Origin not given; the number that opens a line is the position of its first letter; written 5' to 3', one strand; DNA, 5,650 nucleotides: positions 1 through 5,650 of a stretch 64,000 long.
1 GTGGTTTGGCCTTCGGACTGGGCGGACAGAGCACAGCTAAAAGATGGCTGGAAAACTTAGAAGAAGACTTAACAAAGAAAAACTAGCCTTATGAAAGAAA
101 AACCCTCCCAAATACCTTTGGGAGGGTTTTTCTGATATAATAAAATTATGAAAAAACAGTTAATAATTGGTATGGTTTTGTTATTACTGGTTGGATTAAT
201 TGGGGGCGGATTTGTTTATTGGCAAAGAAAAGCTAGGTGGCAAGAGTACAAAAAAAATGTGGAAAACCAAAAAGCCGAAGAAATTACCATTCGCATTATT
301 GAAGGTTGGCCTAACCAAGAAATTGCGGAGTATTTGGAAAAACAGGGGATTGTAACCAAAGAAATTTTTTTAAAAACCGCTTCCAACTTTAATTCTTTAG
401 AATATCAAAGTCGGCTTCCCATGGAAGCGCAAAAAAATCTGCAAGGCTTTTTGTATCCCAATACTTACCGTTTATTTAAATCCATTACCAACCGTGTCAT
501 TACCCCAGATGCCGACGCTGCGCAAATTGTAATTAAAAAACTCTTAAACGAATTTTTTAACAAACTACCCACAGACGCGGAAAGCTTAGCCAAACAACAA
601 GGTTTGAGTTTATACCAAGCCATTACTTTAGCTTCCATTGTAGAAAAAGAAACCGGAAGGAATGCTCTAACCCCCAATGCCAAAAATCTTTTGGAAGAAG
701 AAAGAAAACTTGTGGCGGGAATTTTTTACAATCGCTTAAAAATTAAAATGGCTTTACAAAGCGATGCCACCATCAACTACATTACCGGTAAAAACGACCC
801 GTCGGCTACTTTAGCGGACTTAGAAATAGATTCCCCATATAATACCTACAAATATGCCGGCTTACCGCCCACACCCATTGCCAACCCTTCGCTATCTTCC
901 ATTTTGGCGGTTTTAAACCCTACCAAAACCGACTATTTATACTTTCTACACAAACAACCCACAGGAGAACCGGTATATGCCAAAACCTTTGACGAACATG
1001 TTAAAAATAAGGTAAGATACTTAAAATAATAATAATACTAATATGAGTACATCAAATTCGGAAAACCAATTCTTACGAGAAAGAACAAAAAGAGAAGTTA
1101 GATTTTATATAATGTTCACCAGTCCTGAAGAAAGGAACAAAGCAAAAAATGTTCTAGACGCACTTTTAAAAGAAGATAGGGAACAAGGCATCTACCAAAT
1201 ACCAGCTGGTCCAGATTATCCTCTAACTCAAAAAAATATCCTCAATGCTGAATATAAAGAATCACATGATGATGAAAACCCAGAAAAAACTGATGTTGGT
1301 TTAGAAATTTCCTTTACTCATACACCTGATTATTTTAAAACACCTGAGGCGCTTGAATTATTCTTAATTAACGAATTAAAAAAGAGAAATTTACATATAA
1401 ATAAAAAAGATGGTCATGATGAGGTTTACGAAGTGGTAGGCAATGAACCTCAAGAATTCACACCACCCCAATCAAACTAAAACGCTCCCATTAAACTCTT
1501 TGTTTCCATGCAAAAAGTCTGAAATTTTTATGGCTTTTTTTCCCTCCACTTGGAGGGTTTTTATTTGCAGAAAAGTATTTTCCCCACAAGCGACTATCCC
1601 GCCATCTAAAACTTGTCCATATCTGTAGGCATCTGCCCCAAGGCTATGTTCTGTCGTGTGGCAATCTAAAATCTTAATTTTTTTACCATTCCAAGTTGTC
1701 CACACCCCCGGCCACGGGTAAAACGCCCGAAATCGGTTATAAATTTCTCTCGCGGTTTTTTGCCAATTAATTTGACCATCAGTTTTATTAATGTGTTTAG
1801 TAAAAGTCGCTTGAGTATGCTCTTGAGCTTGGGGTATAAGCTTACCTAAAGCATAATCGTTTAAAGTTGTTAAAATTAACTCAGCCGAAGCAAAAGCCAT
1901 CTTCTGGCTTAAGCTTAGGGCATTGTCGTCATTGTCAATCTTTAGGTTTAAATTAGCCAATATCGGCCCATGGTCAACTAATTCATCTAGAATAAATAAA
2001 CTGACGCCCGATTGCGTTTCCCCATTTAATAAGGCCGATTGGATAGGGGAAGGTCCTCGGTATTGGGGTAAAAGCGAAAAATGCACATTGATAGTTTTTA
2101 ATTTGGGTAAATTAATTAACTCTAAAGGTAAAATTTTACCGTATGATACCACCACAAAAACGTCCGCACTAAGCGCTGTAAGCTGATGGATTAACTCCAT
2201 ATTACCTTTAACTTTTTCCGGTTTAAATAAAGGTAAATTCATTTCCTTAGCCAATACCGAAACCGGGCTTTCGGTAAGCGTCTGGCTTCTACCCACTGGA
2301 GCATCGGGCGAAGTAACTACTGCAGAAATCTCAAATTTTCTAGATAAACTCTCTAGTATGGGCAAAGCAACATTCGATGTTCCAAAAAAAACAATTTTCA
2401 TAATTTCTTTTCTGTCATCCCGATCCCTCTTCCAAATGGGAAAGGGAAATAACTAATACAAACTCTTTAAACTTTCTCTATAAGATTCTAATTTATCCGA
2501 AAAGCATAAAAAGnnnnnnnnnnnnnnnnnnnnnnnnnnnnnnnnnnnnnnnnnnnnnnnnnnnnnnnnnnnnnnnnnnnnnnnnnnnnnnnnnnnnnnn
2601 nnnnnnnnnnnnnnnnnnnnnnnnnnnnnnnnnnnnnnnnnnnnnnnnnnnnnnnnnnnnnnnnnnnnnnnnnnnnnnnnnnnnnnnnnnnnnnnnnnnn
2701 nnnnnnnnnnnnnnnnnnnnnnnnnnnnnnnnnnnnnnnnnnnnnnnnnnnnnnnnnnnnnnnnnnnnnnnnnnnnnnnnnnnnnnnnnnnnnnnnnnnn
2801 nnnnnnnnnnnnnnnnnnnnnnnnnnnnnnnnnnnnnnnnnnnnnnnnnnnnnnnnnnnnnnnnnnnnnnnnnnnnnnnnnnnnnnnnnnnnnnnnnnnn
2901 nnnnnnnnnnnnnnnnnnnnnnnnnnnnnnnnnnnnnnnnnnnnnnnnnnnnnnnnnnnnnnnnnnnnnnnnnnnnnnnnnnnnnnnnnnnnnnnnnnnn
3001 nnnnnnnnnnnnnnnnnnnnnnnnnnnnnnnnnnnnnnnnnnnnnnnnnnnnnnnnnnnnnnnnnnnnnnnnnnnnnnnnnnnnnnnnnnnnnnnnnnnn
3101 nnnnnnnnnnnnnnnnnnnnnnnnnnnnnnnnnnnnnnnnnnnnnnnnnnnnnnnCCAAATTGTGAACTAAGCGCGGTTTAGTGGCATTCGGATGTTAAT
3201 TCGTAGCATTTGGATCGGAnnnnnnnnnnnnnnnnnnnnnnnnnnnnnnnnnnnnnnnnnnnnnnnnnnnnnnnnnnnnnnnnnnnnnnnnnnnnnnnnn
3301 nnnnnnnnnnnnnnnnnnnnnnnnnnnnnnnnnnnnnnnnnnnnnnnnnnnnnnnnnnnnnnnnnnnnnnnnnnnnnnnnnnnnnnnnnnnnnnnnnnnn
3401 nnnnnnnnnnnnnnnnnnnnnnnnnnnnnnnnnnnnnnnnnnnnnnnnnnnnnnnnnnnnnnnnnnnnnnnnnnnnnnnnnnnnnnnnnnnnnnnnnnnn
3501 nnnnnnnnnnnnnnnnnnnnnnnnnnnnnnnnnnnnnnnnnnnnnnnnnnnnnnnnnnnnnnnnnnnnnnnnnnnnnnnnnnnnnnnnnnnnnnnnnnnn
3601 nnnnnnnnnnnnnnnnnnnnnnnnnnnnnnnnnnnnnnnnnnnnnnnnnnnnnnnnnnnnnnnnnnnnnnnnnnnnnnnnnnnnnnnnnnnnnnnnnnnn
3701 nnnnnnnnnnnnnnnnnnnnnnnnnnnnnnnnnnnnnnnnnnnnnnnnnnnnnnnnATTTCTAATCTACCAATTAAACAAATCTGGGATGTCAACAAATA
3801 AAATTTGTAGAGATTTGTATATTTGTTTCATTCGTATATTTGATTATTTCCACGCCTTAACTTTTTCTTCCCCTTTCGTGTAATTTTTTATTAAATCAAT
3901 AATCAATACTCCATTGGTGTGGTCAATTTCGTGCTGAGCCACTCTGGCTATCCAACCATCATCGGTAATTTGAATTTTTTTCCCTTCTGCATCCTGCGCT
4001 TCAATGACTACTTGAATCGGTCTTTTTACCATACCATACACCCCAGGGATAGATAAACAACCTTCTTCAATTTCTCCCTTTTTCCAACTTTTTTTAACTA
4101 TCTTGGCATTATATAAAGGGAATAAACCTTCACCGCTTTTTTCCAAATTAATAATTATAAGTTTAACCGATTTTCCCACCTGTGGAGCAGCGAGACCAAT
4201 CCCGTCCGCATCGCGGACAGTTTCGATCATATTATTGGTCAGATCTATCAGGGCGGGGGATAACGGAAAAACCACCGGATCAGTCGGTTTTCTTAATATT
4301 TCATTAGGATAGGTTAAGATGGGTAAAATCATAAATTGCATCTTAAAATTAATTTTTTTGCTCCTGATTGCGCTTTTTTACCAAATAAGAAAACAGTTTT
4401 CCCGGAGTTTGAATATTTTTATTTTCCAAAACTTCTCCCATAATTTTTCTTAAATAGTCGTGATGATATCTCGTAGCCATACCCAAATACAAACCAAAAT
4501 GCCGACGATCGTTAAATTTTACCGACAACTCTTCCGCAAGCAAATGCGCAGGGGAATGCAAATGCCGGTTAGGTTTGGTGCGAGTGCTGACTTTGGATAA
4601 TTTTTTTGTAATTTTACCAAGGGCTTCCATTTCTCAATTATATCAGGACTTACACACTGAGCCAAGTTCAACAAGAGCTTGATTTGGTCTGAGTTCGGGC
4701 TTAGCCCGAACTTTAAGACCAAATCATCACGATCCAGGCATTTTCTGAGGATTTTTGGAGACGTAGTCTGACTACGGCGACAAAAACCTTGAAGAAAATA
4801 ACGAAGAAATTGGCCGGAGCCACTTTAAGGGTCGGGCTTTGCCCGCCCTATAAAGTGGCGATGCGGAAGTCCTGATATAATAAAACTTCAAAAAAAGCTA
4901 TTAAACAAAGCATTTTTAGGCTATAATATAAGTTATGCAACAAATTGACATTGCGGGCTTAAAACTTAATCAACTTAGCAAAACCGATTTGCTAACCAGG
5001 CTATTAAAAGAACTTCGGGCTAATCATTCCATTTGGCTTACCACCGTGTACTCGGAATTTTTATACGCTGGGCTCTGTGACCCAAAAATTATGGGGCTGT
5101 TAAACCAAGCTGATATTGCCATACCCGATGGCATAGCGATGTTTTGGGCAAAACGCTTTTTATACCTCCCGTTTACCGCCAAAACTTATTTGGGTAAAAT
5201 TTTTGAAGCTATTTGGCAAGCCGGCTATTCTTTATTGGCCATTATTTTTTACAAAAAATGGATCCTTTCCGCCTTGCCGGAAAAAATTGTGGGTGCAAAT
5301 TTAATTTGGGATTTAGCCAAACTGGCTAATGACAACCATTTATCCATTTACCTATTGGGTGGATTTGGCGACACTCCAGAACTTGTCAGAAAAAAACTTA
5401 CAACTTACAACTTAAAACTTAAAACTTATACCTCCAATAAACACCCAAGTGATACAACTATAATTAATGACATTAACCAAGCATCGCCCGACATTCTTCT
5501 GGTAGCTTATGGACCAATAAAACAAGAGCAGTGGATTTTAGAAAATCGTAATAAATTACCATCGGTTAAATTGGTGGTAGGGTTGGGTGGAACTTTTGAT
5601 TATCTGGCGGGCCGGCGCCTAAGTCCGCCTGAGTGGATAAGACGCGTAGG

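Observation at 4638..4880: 243-bp GC-rich hairpin-rich element bounded by a 14-bp perfect inverted repeat, lying between divergent genes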

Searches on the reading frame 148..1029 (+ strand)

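Call 47: search_protein_families(library=pfam, proteins=[window:148-1029:+], max_evalue=0.001)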
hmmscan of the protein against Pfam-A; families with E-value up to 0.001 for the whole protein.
window:148-1029:+ (293 aa): 1 family
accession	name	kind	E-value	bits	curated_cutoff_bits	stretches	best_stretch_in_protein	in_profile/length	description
PF02618.21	YceG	-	1e-60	206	32.4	1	32-288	55-273/275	YceG-like family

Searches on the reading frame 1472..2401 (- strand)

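Call 47: search_protein_families(library=pfam, proteins=[window:1472-2401:-], max_evalue=0.001)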
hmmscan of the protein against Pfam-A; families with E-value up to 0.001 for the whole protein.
window:1472-2401:- (309 aa): 2 families
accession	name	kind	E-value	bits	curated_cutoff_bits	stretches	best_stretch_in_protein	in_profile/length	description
PF00551.24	Formyl_trans_N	-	1.7e-37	129.3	26.1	1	1-179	1-180/181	Formyl transferase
PF02911.23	Formyl_trans_C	-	3.6e-26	91.7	21.1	1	204-300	2-99/100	Formyl transferase, C-terminal domain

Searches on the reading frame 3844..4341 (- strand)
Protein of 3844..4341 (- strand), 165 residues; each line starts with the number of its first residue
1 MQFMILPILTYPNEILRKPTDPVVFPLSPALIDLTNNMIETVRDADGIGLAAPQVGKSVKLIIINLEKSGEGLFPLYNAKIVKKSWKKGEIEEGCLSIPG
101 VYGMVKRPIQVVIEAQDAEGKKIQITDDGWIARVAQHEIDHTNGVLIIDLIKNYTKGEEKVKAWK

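Call 11: search_protein_families(library=pfam, proteins=[window:3844-4341:-], max_evalue=0.01)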
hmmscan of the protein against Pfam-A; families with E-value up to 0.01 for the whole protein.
window:3844-4341:- (165 aa): 1 family
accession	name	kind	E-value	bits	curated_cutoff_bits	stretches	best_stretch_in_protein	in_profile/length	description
PF01327.26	Pep_deformylase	-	1.4e-43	148.7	22.8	1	6-154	2-153/156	Polypeptide deformylase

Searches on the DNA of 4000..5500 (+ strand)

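Call 4: search_rna_families(source=window, start=4000, end=5500, threshold=evalue, max_evalue=10, show_alignments=3)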
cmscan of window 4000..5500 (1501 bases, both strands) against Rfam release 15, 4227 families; matches with E-value up to 10: 6.
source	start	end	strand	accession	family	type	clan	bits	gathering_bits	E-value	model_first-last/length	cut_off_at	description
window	4820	4921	-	RF02432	SpF25_sRNA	Gene; sRNA;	-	29.9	48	0.018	1-102/102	no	Streptococcus sRNA SpF25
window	4814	4866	-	RF01923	mir-711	Gene; miRNA;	-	20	68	0.36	1-69/69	no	mir-711 microRNA precursor family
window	4932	4984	-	RF00135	snoZ223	Gene; snRNA; snoRNA; CD-box;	CL00051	18.5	45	3.1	1-94/94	no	Small nucleolar RNA Z223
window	5223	5282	-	RF02948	cow-rumen-4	Gene; sRNA;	-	17.7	48.5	9.3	1-64/64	no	cow-rumen-4 RNA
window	4681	4724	+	RF04029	mir-8521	Gene; miRNA;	-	16.3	80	4.4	1-68/68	no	mir-8521 microRNA precursor family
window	4333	4394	+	RF02060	STnc410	Gene; sRNA;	-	13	50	8.3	1-158/158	no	Enterobacterial sRNA STnc410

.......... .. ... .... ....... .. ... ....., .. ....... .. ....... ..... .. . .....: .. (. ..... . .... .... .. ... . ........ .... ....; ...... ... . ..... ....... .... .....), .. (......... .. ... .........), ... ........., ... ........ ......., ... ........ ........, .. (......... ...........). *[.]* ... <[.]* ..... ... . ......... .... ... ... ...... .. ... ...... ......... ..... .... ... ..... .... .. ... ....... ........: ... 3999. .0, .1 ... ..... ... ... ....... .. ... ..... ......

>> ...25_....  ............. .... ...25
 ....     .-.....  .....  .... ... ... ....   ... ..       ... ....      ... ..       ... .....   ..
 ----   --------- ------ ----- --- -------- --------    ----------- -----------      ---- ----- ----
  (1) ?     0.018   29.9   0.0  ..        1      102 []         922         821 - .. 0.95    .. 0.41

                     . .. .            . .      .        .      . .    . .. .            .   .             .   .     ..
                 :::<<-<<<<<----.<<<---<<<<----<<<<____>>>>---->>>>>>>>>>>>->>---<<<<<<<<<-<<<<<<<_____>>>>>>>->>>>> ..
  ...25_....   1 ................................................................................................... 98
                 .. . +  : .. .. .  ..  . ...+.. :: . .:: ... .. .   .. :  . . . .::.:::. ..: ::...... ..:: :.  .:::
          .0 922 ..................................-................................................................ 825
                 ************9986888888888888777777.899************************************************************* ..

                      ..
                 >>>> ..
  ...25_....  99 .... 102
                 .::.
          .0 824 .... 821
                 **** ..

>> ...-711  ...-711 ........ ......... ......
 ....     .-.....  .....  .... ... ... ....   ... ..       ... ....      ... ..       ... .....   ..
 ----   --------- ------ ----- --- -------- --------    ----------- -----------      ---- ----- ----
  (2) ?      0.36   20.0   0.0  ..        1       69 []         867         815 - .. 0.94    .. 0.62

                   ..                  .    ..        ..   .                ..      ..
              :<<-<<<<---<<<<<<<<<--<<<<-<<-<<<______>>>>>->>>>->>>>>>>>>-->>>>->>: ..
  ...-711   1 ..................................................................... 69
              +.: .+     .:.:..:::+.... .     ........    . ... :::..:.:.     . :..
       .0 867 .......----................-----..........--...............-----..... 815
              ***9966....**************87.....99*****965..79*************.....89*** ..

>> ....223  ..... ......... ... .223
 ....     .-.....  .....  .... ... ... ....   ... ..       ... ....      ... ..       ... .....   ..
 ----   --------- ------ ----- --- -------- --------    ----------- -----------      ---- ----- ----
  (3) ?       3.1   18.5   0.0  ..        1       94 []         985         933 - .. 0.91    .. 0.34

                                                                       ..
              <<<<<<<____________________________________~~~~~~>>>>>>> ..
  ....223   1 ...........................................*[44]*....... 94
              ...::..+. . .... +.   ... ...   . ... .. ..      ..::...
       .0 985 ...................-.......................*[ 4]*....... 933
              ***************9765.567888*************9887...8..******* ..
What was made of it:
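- On Cis-regulatory RNA / riboswitch or small RNA (any Rfam family): The best sub-threshold match is SpF25, 29.9 bits against 48 (call 4).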

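Call 57: search_dna_similar(query=window:4637-4881:+, collection=plasmids, mode=distant, max_evalue=0.01)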
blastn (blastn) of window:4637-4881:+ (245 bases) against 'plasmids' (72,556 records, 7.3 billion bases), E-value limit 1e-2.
No match.

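Call 58: search_dna_similar(query=window:4637-4881:+, collection=phages, mode=distant, max_evalue=0.01)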
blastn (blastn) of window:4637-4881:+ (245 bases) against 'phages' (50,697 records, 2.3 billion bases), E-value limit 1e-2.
No match.
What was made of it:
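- Tried and rejected: BLASTN 'distant' against plasmids and phages: none (calls 57, 58).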

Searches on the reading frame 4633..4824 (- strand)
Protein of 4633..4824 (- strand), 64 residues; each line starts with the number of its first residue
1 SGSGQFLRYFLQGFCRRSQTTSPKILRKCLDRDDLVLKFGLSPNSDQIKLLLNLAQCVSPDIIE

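Call 40: find_homologous_proteins(query=window:4633-4824:-, max_evalue=0.1)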
Query window:4633-4824:-: 1 candidates shared short words with the query, none scored E <= 0.1.

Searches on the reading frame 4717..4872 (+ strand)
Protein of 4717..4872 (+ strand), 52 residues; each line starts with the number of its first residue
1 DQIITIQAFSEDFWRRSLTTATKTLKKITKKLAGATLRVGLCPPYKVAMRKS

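Call 66: search_protein_representatives(protein=window:4717-4872:+)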
Query: 52 residues. Proteins with E-value up to 0.001 (for the whole library): 1; up to 1e-10: 0; up to 1e-30: 0. The best 1 are listed.
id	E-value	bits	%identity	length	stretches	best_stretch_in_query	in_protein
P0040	3.0e-04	36.4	26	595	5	11-47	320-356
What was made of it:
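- Tried and rejected: The result was nothing, plus one chance hit (E = 3e-4, 26% identity) (calls 40, 66).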
